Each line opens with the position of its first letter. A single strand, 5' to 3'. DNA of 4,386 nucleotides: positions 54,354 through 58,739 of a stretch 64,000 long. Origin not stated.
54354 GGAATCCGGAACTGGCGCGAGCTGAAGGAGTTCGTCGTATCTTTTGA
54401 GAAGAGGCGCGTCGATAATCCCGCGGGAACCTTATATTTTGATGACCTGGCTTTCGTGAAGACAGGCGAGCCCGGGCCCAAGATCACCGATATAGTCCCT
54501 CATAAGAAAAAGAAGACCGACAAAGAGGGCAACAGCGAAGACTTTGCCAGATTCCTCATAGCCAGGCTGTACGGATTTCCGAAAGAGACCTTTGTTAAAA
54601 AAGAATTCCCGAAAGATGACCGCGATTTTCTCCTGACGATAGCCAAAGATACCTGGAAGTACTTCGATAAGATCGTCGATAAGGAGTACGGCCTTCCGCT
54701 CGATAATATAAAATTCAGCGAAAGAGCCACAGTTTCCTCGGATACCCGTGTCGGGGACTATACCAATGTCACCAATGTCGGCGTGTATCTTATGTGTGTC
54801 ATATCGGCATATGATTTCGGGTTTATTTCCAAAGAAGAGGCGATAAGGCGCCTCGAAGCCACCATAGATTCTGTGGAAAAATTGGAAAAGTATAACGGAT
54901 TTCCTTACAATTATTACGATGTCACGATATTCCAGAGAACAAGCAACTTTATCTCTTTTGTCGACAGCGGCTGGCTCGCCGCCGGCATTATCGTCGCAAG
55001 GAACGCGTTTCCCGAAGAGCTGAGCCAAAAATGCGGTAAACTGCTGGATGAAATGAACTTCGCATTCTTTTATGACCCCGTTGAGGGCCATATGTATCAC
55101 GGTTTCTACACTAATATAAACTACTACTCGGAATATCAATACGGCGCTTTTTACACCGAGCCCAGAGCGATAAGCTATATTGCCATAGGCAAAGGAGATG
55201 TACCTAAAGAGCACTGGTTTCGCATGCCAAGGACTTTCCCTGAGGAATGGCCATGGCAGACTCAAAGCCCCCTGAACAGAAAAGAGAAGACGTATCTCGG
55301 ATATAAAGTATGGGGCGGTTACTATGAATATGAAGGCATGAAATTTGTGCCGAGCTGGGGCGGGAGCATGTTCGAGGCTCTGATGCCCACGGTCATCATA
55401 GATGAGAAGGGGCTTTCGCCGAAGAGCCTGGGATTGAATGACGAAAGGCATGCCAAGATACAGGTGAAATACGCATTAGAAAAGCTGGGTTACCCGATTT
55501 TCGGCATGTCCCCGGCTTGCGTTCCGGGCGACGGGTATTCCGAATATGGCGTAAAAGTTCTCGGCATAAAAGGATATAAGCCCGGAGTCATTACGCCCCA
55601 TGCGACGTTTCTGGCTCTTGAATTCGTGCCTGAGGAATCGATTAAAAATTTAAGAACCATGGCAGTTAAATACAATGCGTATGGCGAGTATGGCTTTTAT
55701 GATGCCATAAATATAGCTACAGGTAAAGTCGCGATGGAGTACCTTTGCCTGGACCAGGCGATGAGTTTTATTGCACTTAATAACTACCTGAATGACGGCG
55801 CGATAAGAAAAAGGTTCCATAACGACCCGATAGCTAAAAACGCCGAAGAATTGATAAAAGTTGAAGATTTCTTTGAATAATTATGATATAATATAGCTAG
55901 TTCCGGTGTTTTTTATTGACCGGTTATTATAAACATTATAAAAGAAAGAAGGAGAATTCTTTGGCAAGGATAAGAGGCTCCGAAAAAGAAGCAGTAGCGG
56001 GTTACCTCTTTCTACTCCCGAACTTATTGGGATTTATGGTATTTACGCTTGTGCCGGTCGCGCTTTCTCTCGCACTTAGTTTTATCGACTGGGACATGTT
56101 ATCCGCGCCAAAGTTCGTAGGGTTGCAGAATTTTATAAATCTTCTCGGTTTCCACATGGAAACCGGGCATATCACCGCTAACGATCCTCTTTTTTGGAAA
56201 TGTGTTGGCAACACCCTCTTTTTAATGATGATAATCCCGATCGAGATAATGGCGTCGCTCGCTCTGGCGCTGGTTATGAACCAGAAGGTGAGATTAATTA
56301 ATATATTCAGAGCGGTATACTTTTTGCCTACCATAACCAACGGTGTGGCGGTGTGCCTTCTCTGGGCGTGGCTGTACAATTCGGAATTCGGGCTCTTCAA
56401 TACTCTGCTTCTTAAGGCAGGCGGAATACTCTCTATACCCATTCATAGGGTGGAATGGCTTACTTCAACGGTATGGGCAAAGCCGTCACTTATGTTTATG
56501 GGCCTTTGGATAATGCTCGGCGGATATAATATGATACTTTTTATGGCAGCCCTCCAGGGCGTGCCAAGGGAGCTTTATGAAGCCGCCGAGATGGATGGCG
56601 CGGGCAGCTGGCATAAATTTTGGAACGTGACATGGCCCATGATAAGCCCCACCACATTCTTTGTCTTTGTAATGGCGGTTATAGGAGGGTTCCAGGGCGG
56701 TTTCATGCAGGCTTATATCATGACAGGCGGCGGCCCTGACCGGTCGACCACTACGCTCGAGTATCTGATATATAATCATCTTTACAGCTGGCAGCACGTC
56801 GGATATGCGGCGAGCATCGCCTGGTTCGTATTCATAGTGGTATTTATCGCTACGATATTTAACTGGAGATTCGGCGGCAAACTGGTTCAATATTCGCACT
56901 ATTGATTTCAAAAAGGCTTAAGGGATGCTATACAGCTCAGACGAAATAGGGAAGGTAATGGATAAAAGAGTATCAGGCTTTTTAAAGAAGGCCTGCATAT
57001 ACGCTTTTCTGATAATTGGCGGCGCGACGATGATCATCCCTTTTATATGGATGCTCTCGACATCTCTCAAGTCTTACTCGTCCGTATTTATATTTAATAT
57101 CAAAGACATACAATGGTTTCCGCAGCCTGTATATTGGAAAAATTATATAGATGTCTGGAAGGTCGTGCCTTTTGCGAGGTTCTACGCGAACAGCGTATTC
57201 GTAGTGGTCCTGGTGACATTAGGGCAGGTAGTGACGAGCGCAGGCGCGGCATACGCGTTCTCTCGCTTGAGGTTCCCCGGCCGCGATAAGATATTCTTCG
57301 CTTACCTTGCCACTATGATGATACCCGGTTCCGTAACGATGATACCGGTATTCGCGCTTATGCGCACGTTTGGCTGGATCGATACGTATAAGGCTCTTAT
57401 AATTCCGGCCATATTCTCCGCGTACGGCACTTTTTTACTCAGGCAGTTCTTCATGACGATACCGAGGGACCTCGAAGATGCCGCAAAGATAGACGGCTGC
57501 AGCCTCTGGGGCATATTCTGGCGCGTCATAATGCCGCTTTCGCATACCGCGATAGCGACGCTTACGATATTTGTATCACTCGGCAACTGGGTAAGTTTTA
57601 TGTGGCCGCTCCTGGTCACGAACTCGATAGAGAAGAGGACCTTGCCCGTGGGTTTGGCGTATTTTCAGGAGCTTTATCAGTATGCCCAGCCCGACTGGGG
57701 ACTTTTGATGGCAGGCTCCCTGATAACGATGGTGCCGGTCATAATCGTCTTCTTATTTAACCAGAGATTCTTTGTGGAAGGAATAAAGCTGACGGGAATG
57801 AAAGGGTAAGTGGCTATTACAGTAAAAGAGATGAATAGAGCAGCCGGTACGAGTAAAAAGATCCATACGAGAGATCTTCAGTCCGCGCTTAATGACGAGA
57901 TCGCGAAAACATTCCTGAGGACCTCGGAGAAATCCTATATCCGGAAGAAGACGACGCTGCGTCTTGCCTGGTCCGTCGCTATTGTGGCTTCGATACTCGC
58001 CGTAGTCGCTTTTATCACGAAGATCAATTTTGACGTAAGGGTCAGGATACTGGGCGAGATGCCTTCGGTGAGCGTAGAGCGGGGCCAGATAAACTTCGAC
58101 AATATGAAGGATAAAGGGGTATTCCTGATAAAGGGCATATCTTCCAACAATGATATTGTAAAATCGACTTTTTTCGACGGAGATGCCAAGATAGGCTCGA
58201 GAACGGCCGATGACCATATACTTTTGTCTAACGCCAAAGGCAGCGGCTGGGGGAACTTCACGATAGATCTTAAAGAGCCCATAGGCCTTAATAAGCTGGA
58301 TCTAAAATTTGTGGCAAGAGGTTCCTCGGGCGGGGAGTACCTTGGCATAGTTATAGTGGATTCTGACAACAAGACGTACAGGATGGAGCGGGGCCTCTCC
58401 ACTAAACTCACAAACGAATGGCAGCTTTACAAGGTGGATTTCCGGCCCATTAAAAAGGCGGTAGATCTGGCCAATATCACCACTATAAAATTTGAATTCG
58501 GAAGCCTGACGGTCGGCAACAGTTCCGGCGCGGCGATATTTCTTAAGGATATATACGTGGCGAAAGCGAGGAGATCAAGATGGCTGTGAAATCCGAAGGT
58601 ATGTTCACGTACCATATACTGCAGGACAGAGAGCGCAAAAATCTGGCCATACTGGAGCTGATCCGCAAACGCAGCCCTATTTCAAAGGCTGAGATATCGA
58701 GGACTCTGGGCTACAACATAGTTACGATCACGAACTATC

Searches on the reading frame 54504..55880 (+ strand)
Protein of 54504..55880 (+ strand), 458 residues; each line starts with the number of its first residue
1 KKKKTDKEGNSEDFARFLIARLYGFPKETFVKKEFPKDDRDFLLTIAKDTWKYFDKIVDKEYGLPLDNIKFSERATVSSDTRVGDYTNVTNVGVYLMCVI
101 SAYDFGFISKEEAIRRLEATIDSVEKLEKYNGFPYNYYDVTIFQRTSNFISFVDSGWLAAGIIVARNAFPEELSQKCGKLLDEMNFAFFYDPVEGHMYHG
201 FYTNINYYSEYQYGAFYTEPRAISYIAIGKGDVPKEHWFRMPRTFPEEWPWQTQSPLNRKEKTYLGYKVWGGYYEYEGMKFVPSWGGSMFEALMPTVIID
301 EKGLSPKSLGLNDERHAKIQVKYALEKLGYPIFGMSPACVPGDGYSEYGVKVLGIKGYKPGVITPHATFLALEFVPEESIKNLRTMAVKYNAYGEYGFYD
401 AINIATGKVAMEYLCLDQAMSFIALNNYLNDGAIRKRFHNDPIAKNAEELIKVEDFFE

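Call 60: search_solved_structures(query=window:54504-55880:+, max_evalue=1e-10, show_alignments=1)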
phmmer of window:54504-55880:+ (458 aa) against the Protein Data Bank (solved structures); distinct sequences matched with E-value up to 1e-10: 7.
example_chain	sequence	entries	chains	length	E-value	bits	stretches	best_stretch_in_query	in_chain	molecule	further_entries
8rf9_A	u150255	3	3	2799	2.1e-43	151.8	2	43-168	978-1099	Cyclic beta 1-2 glucan synthetase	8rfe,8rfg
8rf0_A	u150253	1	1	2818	2.2e-43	151.7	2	43-168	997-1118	Cyclic beta-(1,2)-glucan synthase NdvB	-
8wy1_A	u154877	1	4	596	2.4e-43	151.6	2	34-175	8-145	Glycosyltransferase 36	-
8xuj_A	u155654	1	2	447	9e-15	57.4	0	273-422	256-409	Membrane protein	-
3eu8_A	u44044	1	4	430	9e-14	54.1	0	333-447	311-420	putative glucoamylase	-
4gl3_A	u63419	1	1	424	8.8e-12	47.5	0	286-443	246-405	putative glucoamylase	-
4qt9_A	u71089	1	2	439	9e-12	47.5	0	343-442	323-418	putative glucoamylase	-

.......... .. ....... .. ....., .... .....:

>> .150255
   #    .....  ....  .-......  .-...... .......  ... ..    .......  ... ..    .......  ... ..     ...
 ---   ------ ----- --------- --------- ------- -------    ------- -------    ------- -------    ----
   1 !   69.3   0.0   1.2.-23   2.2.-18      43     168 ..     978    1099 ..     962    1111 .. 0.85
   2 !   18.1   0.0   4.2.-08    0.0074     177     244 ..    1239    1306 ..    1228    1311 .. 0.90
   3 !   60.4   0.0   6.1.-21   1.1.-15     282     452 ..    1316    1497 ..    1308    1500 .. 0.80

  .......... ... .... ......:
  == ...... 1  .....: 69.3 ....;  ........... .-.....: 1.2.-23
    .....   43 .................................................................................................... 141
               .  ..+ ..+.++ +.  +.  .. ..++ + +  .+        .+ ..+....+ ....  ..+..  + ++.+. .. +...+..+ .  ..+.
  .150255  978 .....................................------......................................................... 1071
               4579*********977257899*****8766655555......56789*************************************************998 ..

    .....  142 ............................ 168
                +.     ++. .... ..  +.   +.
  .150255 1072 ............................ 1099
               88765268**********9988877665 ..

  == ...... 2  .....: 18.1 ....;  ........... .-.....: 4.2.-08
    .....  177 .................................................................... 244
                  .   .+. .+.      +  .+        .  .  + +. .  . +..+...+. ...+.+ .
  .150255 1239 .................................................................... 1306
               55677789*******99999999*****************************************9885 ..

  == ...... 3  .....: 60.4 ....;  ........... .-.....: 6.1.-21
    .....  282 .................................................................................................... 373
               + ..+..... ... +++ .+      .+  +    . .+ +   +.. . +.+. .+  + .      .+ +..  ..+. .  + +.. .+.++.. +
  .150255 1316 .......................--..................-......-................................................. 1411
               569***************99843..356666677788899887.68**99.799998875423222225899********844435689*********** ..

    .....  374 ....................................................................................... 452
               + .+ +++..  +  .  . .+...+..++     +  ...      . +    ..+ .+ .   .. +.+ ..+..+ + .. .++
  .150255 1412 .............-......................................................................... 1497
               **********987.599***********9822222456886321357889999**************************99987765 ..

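Call 61: search_solved_structures(query=window:54504-55880:+, max_evalue=1e-30, show_alignments=3)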
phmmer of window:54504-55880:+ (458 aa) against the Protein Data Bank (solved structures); distinct sequences matched with E-value up to 1e-30: 3.
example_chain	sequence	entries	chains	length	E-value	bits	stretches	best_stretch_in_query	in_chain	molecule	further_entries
8rf9_A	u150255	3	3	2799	2.1e-43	151.8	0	43-168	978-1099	Cyclic beta 1-2 glucan synthetase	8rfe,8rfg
8rf0_A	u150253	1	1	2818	2.2e-43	151.7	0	43-168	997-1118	Cyclic beta-(1,2)-glucan synthase NdvB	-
8wy1_A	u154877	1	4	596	2.4e-43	151.6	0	34-175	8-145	Glycosyltransferase 36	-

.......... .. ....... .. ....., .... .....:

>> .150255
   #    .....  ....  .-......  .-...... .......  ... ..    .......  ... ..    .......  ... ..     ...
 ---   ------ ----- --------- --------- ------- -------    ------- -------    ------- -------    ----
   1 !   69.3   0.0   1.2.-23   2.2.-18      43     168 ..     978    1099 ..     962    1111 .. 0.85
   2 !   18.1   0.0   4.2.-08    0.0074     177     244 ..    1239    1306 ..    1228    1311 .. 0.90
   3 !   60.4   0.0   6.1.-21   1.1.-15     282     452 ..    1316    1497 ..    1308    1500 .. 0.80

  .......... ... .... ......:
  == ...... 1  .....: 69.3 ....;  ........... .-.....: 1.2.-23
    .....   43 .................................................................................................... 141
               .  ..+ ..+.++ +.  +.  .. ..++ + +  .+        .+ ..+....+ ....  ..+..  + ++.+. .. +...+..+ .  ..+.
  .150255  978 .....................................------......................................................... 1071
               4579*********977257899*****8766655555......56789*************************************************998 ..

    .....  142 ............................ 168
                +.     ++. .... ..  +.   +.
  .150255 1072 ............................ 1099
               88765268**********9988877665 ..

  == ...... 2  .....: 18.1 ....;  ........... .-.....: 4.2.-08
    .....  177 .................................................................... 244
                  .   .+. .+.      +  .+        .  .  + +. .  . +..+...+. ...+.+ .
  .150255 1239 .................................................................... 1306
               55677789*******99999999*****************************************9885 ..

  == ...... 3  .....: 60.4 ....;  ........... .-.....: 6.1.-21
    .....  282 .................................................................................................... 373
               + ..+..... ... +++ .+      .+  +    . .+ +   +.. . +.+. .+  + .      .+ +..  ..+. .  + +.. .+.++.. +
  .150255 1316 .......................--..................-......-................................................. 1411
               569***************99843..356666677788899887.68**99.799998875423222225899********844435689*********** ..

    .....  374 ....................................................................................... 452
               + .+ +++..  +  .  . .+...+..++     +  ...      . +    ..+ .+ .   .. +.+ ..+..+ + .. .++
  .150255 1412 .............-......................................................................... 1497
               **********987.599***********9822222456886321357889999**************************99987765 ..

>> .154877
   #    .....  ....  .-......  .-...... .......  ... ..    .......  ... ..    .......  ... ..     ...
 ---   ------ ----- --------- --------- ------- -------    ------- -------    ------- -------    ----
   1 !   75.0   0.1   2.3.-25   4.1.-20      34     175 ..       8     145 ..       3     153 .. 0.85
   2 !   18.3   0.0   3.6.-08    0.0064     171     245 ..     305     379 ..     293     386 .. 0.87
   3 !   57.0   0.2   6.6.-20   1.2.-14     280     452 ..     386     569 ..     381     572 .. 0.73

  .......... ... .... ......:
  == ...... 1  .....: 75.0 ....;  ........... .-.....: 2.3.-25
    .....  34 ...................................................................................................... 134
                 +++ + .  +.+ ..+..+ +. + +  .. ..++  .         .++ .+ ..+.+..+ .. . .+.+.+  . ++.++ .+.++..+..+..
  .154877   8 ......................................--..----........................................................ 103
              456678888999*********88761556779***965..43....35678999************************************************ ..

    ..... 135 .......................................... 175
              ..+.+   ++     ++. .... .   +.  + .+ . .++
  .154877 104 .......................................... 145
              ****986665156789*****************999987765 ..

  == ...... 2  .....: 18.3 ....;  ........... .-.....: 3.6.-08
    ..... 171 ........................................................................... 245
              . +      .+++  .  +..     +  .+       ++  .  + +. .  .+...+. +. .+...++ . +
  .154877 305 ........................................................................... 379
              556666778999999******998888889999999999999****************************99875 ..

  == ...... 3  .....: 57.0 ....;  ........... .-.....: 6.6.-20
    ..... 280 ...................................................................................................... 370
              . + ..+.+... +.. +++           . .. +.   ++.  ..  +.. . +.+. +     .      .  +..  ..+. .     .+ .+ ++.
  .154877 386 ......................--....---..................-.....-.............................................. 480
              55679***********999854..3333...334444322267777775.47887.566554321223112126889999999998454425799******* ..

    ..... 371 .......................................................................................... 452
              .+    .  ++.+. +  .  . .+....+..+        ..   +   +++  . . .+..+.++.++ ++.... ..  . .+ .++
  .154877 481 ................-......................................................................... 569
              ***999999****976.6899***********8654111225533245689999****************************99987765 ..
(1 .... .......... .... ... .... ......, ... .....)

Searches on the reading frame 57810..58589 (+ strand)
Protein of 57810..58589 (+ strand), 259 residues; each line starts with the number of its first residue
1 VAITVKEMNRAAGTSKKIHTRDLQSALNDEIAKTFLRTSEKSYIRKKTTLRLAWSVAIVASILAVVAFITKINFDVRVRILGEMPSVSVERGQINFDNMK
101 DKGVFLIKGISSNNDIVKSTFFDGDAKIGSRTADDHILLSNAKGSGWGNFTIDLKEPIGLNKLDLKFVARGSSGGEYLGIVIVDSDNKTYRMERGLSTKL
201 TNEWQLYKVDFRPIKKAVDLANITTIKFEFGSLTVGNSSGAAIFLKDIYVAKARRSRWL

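Call 4: search_protein_families(library=pfam, proteins=[window:57810-58589:+], max_evalue=0.1)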
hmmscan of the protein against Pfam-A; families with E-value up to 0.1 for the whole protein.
window:57810-58589:+ (259 aa): 2 families
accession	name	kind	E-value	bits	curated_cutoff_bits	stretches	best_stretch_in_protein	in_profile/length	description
PF16030.10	GD_N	-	0.03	15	29.6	1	147-228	19-92/108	Serine protease gd N-terminus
PF06138.17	Chordopox_E11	-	0.071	13.9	27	0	180-230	51-100/126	Chordopoxvirus E11 protein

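Call 11: find_homologous_proteins(query=window:57810-58586:+, max_evalue=0.001)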
Query window:57810-58586:+ (259 aa): 77 proteins with E <= 0.001 among 1010 candidates.
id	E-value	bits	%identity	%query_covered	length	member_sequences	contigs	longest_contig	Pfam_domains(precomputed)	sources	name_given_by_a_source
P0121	3.3e-162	555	100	100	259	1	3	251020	-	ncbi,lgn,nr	ncbi:MAG: hypothetical protein NTY76_07950 [Candidatus Omnitrophica bacterium]|nr:hypothetical prote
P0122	1.2e-147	508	90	100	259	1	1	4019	-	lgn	-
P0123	9.9e-144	495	90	97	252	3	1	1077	-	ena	-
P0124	4.1e-143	493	90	97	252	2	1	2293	-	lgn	-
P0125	1.1e-136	472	86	97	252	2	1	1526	-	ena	-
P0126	5.2e-136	470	84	98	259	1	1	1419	-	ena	-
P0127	3.1e-134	464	83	98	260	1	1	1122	-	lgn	-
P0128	3.1e-134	464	81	99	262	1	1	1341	-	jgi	jgi:hypothetical protein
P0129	1.5e-133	462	83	97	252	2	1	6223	-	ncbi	-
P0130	2.2e-133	461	83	98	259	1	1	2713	-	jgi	jgi:hypothetical protein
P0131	2.5e-133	461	82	99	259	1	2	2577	-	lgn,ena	-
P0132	3.6e-133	460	81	99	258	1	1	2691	-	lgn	-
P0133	4.9e-133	460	83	97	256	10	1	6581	-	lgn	-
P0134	2.8e-131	454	84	93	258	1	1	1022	-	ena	-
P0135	4.9e-131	453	80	99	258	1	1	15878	-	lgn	-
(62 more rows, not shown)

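Call 19: search_protein_families(library=pfam, alignment_id=A3, max_evalue=1)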
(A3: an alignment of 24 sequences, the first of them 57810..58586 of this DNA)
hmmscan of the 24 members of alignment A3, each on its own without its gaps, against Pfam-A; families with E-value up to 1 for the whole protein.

A. member 1, window:57810-58586:+ (259 aa): 2 families
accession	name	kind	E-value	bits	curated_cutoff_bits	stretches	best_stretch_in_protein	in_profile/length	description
PF16030.10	GD_N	-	0.03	15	29.6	1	147-228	19-92/108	Serine protease gd N-terminus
PF06138.17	Chordopox_E11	-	0.071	13.9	27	1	180-230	51-100/126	Chordopoxvirus E11 protein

B. families by the number of members that match (of 24 scanned): 13 families
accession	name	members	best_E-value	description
PF21582.3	CBM30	7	0.0021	Carbohydrate binding domain 30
PF20990.2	DUF2207_C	4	0.012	Predicted membrane protein (DUF2207) C-terminal domain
PF00945.23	Rhabdo_ncap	3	0.019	Rhabdovirus nucleocapsid protein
PF16030.10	GD_N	2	0.03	Serine protease gd N-terminus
PF14828.11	Amnionless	2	0.057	Amnionless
PF06138.17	Chordopox_E11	2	0.071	Chordopoxvirus E11 protein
PF22269.2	TagH_SH3-like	1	0.028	Teichoic acid transporter subunit TagH, SH3-like domain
PF10897.14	DUF2713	1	0.05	Protein of unknown function (DUF2713)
PF19592.4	DUF6097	1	0.059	Family of unknown function (DUF6097)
PF14388.11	DUF4419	1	0.081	Domain of unknown function (DUF4419)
PF23521.1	YKL023C-A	1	0.1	YKL023C-A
PF12250.14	AftA_N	1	0.14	Arabinofuranosyltransferase N terminal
PF10814.13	CwsA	1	0.28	Cell wall synthesis protein CwsA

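Call 36: predict_structure(alignment_id=A3)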
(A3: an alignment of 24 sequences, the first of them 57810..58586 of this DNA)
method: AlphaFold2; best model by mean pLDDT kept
length: 259 residues; sequences in the alignment: 24
mean_pLDDT: 69.2   pTM: 0.62
mean pLDDT of the five models: 69.2, 68.1, 68.0, 58.7, 57.3
residues with pLDDT >= 90: 55; 70-90: 90; 50-70: 38; < 50: 76
segments of 3 or more residues with pLDDT < 50: 1-27, 29-47, 71-86, 97-100, 254-259
pLDDT, mean of each block of 10 residues (from residue 1): 39 35 44 39 49 74 69 39 45 50 78 91 88 91 80 90 86 91 88 71 86 58 90 87 91 46
secondary structure, 60 per line:
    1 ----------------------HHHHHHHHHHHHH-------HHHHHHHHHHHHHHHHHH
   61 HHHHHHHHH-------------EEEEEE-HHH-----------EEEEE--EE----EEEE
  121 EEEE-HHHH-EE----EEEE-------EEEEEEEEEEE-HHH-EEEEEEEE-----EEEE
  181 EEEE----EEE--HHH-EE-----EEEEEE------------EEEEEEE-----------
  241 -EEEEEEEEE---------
elements in order: H23-35 H43-69 E83-88 E104-108 E117-124 H126-129 E137-140 E148-158 E164-171 E177-184 E189-191 E205-210 E223-229 E242-250

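Call 51: search_protein_families(library=ncbifam, proteins=[window:57810-58589:+], max_evalue=0.01)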
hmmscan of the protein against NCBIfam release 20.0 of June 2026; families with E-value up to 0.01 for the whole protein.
window:57810-58589:+ (259 aa): 0 families

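Call 81: search_solved_structures(query=A3, max_evalue=10)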
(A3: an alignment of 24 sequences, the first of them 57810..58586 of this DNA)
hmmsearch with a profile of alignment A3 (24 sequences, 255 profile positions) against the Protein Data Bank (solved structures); distinct sequences matched with E-value up to 10: 4.
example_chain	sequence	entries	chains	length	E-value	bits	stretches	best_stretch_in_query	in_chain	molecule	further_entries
1wmx_A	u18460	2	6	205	0.19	14.3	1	161-212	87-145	COG3291: FOG: PKD repeat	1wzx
2c24_A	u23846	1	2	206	0.21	14.2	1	161-212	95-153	ENDOGLUCANASE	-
3fwz_A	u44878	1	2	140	1.1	11.7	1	77-116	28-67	Inner membrane protein ybaL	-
1w5s_A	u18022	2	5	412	1.1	11.7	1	127-174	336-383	ORIGIN RECOGNITION COMPLEX SUBUNIT 2 ORC2 | ORC2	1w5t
